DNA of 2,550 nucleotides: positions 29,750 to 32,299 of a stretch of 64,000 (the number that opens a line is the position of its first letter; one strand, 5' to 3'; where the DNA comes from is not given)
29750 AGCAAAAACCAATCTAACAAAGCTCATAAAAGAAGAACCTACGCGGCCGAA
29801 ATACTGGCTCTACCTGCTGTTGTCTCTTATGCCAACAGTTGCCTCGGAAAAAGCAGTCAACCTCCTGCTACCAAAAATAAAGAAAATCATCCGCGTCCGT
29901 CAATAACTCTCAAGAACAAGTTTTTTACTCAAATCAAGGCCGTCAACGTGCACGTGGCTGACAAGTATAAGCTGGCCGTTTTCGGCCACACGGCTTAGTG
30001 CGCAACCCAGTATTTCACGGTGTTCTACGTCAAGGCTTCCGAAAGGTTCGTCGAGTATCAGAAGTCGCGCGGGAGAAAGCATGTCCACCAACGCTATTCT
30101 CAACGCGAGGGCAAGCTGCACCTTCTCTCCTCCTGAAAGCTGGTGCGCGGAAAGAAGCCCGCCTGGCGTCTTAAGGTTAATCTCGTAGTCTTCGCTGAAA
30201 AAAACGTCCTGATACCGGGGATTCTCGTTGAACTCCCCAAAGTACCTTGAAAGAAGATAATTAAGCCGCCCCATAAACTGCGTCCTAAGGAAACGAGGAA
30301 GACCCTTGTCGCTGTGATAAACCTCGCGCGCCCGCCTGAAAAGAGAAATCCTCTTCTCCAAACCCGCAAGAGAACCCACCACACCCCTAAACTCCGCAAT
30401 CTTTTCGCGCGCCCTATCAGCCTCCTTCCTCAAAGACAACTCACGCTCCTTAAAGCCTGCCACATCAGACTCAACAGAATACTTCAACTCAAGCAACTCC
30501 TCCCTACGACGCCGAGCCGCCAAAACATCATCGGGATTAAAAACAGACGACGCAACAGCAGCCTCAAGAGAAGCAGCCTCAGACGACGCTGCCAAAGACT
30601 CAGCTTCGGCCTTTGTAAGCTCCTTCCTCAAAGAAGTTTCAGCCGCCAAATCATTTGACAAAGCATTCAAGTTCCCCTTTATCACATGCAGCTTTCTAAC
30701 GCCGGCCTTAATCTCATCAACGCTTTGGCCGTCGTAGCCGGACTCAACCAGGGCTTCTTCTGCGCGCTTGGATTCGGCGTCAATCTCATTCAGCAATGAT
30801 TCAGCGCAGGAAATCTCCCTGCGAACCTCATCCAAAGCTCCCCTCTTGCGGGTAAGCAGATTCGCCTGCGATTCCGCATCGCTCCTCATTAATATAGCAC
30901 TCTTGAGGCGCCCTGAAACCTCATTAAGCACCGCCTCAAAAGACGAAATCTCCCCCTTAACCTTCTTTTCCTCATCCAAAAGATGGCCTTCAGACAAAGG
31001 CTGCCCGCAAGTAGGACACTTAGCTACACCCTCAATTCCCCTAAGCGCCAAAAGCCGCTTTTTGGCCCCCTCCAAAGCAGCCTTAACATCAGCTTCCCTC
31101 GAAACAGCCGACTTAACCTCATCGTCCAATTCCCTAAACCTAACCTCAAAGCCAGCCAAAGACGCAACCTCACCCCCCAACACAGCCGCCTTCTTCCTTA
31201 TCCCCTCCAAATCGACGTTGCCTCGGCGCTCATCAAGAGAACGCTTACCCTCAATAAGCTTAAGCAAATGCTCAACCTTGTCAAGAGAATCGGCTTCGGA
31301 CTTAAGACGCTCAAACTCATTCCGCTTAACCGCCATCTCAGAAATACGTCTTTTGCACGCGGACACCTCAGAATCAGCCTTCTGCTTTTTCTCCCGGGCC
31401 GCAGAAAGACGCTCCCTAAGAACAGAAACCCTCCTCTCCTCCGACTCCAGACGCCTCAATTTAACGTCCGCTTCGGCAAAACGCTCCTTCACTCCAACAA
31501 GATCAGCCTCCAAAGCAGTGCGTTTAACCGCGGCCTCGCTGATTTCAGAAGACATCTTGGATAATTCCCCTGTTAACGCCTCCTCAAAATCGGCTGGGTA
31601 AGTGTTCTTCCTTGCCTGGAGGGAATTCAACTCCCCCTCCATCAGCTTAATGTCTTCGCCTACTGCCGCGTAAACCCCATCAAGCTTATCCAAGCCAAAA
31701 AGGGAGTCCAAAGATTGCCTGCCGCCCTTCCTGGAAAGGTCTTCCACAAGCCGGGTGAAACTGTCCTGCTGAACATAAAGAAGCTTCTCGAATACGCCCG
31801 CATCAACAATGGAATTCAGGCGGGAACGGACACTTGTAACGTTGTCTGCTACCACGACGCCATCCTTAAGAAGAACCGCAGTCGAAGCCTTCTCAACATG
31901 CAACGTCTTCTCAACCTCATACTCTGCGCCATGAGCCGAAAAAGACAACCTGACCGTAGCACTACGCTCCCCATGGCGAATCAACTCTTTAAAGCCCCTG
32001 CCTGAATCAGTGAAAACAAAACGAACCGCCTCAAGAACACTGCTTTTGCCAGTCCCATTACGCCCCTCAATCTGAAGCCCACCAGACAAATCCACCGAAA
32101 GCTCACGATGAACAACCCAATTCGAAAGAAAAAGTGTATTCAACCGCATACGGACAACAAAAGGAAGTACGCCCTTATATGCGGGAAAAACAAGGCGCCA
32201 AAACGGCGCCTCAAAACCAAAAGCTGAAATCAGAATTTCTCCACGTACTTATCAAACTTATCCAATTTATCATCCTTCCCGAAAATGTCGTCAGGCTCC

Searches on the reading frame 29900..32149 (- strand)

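Call 43: search_protein_families(library=pfam, proteins=[window:29900-32149:-], max_evalue=0.01)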
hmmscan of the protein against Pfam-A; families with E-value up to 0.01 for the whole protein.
window:29900-32149:- (749 aa): 8 families
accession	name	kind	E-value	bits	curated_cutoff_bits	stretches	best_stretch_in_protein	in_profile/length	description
PF02463.25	SMC_N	-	1.2e-17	64.6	40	1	27-733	29-198/220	RecF/RecN/SMC N terminal domain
PF13304.12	AAA_21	-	3.4e-10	40.9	27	2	585-732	150-298/304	AAA domain, putative AbiEii toxin, Type IV TA system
PF13476.12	AAA_23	-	2e-09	38.8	27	1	7-255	3-193/201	AAA domain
PF00005.33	ABC_tran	-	1.4e-05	26.1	25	0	667-703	105-136/137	ABC transporter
PF13558.12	SbcC_Walker_B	-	8.4e-05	23.2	27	1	669-711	31-81/90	SbcC/RAD50-like, Walker B motif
PF13555.12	AAA_29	-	0.00014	21.9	27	1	3-48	1-48/61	P-loop containing region of AAA domain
PF04423.19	Rad50_zn_hook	-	0.0029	17.8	24.3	0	362-389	8-33/52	Rad50 zinc hook motif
PF13175.12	AAA_15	-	0.004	17.3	32.1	0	1-51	1-51/374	AAA ATPase domain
